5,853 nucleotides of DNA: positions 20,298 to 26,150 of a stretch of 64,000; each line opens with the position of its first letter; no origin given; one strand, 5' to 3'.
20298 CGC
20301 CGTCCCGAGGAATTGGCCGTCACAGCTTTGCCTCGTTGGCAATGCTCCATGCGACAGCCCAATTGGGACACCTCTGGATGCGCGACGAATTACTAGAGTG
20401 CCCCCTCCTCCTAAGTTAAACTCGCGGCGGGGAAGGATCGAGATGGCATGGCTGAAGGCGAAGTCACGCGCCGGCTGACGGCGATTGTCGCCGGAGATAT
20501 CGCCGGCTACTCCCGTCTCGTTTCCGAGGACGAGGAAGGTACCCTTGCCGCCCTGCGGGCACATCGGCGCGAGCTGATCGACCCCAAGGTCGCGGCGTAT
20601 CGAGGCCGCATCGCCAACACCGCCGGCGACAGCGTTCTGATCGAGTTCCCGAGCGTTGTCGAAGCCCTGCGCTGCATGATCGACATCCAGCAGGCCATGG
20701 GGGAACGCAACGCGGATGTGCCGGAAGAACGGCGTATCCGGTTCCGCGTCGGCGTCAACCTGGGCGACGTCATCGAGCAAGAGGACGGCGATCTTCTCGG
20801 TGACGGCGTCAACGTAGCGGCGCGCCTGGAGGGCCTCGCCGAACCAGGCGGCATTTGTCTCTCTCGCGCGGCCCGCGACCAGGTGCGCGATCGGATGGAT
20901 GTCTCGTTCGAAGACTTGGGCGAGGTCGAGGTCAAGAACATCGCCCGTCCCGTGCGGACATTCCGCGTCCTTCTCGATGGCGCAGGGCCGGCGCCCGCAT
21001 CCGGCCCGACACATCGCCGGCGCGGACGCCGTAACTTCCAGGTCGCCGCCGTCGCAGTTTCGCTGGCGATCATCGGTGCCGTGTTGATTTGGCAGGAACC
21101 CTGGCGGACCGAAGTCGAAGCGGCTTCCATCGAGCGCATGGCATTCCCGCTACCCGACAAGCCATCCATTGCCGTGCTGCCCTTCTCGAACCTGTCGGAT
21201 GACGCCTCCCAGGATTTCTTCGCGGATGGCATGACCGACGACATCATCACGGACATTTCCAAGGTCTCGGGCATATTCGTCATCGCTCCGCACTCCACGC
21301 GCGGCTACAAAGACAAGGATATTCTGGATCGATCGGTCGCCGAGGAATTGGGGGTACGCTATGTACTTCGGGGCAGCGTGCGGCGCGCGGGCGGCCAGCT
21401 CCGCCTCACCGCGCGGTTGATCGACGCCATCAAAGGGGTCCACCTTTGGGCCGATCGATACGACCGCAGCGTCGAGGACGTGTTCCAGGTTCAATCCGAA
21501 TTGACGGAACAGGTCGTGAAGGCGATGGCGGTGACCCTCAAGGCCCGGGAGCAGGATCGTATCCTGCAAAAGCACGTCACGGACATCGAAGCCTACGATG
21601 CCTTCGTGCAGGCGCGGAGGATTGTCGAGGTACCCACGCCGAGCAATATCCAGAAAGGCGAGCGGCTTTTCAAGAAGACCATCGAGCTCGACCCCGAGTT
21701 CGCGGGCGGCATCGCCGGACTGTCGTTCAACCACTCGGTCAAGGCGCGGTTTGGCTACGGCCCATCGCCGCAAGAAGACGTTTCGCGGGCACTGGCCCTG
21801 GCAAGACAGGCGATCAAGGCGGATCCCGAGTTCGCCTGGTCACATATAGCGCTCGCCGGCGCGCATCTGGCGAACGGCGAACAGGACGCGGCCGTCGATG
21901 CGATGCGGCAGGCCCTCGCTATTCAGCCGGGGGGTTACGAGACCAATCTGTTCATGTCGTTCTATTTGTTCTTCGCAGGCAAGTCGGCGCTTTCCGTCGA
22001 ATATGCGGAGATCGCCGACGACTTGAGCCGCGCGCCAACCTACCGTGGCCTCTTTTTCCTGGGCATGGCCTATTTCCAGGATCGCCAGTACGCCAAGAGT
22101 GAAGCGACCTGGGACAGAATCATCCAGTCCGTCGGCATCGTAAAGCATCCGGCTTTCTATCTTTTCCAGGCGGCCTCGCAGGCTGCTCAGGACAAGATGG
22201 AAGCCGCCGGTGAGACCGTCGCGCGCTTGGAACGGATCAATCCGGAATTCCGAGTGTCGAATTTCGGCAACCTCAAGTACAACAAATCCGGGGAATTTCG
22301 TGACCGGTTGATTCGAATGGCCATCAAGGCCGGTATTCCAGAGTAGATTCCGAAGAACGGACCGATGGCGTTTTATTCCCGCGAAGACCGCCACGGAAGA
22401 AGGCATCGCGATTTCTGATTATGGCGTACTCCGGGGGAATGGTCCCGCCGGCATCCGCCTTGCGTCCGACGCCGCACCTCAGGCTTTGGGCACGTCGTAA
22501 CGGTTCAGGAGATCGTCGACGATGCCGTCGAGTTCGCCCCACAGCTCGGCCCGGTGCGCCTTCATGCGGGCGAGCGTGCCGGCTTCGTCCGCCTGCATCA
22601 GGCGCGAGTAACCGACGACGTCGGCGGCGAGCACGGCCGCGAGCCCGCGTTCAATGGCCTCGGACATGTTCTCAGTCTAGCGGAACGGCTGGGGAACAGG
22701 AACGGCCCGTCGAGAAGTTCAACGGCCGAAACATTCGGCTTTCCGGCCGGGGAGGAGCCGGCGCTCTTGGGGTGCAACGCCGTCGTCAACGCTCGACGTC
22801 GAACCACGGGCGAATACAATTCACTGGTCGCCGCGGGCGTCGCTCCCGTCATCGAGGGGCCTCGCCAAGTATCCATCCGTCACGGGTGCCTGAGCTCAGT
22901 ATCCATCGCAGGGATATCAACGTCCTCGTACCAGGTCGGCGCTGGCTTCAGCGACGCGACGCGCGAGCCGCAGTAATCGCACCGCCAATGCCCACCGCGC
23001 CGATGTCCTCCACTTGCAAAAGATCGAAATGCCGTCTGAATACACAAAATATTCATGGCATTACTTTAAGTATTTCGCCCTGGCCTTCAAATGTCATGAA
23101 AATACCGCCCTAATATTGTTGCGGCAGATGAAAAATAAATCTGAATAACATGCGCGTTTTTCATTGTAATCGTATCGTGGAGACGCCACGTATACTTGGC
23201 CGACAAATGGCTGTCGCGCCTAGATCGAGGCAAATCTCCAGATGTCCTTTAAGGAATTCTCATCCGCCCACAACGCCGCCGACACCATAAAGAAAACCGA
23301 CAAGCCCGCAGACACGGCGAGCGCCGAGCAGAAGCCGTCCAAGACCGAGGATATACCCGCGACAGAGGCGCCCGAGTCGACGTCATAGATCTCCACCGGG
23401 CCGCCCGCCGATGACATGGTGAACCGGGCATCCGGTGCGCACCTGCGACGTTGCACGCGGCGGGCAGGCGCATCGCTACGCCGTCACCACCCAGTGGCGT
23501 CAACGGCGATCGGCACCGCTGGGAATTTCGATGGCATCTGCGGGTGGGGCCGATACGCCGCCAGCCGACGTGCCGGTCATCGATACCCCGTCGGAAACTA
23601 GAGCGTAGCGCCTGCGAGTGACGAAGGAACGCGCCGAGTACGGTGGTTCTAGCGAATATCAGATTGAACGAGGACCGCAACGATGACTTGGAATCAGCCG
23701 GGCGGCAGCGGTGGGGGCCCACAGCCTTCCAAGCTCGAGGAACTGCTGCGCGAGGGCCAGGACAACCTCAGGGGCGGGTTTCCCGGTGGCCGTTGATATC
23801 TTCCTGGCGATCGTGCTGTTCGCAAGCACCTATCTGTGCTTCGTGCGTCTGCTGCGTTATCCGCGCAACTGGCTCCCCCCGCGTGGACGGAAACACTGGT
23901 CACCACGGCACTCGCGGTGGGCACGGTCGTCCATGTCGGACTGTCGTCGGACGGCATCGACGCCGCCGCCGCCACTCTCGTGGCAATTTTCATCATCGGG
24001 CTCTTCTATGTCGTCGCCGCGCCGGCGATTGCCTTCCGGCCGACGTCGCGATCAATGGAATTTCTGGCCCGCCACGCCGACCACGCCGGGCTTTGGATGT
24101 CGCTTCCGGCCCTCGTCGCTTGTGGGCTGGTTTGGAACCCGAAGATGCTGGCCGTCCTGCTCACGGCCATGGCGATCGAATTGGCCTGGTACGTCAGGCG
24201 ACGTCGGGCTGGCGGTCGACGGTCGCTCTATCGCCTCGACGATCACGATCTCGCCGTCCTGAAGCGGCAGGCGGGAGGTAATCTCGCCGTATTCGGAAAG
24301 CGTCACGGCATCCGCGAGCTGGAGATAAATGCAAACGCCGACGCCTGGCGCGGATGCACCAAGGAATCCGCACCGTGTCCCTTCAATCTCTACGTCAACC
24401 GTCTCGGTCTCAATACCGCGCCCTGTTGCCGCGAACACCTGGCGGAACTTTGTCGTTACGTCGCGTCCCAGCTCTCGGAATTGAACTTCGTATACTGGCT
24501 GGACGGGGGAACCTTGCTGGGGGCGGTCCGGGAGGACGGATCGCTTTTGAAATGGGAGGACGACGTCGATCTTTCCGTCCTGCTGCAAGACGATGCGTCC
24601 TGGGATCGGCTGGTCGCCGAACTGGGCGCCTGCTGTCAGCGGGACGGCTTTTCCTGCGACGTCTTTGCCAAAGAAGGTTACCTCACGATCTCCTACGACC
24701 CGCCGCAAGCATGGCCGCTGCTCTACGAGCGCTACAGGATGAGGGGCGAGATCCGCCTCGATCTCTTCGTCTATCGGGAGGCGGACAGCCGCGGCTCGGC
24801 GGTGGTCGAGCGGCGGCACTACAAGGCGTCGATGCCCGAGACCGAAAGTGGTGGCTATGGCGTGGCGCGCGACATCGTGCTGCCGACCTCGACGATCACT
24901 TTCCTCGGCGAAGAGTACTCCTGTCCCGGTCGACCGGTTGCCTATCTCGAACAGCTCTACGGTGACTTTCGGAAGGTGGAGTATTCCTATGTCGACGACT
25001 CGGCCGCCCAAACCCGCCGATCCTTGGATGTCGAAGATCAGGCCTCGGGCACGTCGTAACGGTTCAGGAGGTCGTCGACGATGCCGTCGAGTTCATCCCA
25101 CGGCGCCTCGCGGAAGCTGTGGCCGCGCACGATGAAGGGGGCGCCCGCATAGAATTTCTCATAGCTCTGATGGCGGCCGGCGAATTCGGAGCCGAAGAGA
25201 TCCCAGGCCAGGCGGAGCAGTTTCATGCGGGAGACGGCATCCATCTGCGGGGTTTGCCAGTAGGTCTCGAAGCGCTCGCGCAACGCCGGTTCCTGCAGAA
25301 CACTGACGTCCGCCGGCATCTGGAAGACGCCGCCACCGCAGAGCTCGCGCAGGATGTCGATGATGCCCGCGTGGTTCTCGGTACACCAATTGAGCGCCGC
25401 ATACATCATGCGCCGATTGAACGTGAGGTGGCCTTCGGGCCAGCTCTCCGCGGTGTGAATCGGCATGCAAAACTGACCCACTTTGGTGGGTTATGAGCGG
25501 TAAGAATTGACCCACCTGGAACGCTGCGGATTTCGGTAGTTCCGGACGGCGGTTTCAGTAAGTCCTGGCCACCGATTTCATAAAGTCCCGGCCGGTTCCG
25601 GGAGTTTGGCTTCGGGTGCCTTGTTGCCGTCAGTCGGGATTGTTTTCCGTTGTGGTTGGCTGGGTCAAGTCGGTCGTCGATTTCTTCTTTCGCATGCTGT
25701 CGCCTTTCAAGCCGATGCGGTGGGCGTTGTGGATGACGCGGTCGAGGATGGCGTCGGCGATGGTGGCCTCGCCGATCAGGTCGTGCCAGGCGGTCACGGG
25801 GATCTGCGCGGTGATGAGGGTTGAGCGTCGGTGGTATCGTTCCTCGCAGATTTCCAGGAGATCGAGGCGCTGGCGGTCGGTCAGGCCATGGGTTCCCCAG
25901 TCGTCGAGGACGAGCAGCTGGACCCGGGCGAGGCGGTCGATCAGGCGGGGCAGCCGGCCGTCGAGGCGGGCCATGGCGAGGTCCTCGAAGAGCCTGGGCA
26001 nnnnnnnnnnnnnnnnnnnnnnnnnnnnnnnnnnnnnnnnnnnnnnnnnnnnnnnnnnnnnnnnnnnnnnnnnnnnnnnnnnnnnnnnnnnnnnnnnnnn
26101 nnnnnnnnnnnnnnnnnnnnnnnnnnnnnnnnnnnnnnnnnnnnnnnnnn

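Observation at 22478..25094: Near-identical ~50-bp direct repeats (HpaB-like 3' tail) bracketing a 2.5-kb low-GC mosaic islet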

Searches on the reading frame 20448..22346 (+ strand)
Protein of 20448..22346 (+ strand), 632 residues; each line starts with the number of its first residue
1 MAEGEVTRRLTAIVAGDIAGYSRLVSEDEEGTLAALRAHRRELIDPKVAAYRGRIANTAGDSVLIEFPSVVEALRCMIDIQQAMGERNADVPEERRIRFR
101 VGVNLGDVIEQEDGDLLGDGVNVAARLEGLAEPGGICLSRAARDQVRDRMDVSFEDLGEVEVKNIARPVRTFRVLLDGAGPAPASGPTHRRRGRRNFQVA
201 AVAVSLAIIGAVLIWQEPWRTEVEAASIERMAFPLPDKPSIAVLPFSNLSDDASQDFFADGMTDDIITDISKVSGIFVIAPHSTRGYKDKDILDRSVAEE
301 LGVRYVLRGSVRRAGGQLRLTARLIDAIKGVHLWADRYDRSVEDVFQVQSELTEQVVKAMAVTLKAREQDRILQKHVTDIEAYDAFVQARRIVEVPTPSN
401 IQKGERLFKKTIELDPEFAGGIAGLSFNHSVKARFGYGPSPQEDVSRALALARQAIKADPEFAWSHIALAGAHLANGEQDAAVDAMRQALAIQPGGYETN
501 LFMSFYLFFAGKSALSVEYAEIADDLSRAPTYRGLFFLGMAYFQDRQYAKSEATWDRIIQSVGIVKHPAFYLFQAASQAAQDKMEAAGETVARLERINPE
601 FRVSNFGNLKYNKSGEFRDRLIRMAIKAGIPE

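Call 7: search_protein_families(library=pfam, proteins=[window:20448-22346:+], max_evalue=0.01)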
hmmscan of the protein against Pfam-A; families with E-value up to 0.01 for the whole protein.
window:20448-22346:+ (632 aa): 10 families
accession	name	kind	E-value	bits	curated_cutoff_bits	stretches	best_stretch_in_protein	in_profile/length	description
PF00211.25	Guanylate_cyc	-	1.5e-09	38.1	21.9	1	13-164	11-172/183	Adenylate and Guanylate cyclase catalytic domain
PF07719.23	TPR_2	-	3.9e-08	33.3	27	0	465-494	3-32/34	Tetratricopeptide repeat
PF14559.12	TPR_19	-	9.7e-07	29.5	25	1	442-494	4-56/68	Tetratricopeptide repeat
PF13432.12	TPR_16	-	4e-06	27.6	32.7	1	442-496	10-64/65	Tetratricopeptide repeat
PF13424.12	TPR_12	-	3.7e-05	24.3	30.1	1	446-493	27-75/77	Tetratricopeptide repeat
PF13428.12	TPR_14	-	8.9e-05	23.3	23.5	0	465-496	3-34/44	Tetratricopeptide repeat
PF13431.12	TPR_17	-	0.00024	21.5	24.4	0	452-483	2-33/34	Tetratricopeptide repeat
PF00515.34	TPR_1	-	0.00058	20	27.8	0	464-494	2-32/34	Tetratricopeptide repeat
PF23914.1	TPR_CcmH_CycH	-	0.00095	19.5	42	1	448-561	36-150/158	Cytochrome c-type biogenesis protein H TPR domain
PF13181.12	TPR_8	-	0.0012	19.3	25.7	0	467-494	5-32/34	Tetratricopeptide repeat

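Call 8: find_encoding_contigs(protein=window:20448-22346:+, flank=10000, max_places=10)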
Protein window:20448-22346:+ (632 aa): no gene with exactly this product is on record in the collection.

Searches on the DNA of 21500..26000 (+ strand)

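Call 28: search_rna_families(source=window, start=21500, end=26000, threshold=evalue, max_evalue=1)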
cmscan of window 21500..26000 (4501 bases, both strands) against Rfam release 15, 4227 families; matches with E-value up to 1: 1.
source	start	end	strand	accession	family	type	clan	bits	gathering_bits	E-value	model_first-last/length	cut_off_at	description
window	22477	22508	-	RF01145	sR14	Gene; snRNA; snoRNA; CD-box;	-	18.9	38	0.074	23-54/54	no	Small nucleolar RNA sR14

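Call 48: search_dna_similar(query=window:22347-23790:+, collection=plasmids, mode=distant, max_rows=10)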
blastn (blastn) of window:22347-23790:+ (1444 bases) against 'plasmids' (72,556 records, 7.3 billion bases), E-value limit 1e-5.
Records with a match: 13; places in all: 13; records where one place covers at least 80% of the query: 0.
Best place of each record, by identity: 80-90% 2; 60-80% 11.
By first word of the organism name: Sinorhizobium 9; Microvirga 2; Pararhizobium 1; Mesorhizobium 1.
By predicted mobility (MOB-suite, as given by PLSDB): conjugative 7; non-mobilizable 6.
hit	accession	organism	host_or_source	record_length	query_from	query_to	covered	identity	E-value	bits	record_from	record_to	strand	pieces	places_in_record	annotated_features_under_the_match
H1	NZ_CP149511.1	Pararhizobium sp. A13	Aeschynomene indica,cell ...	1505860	195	310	8%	73.3%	1e-8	71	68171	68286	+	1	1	none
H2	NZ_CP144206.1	Sinorhizobium chiapasense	mixed culture,rhizosphere soil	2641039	203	303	7%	76.5%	1e-8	70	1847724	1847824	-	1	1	none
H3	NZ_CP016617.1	Microvirga ossetica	Vicia alpestris,cell culture,nodules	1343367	205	305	7%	75.2%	1e-8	71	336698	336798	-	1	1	none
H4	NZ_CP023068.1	Sinorhizobium sojae CCBAU 05684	G.max,nodule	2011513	224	306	6%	78.3%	1e-8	70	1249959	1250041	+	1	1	record has no annotation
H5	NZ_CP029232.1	Sinorhizobium fredii CCBAU 45436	Glycine max,cell culture,plant root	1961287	224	306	6%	78.3%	1e-8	70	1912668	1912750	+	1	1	record has no annotation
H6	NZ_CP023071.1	Sinorhizobium fredii CCBAU 83666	G.max,nodule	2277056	224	306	6%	77.1%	4e-7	65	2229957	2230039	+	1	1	record has no annotation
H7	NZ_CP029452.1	Sinorhizobium fredii CCBAU 25509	Glycine soja,cell culture,plant root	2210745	224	306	6%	77.1%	4e-7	65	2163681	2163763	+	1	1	record has no annotation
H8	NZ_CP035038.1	Sinorhizobium fredii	single cell,soil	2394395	224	306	6%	77.1%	4e-7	65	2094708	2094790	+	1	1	none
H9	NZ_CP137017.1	Sinorhizobium fredii GR64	Phaseolus vulgaris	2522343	224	306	6%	77.1%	4e-7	65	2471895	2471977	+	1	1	record has no annotation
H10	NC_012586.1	Sinorhizobium fredii NGR234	-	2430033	224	306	6%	75.9%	5e-6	61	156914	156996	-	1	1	record has no annotation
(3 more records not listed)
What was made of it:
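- Tried and rejected: (8) The plasmid database matched only the cyclase stub (call 48).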

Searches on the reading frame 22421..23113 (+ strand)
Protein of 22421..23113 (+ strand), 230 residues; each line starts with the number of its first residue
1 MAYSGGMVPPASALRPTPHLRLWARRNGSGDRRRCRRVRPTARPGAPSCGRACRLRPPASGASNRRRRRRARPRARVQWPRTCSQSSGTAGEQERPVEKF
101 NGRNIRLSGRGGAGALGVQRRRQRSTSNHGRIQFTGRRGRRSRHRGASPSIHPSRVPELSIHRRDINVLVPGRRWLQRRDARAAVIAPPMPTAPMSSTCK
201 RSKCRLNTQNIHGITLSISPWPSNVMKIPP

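Call 57: search_protein_families(library=pfam, proteins=[window:22421-23113:+], max_evalue=0.1)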
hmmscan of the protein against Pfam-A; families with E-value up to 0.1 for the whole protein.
window:22421-23113:+ (230 aa): 0 families
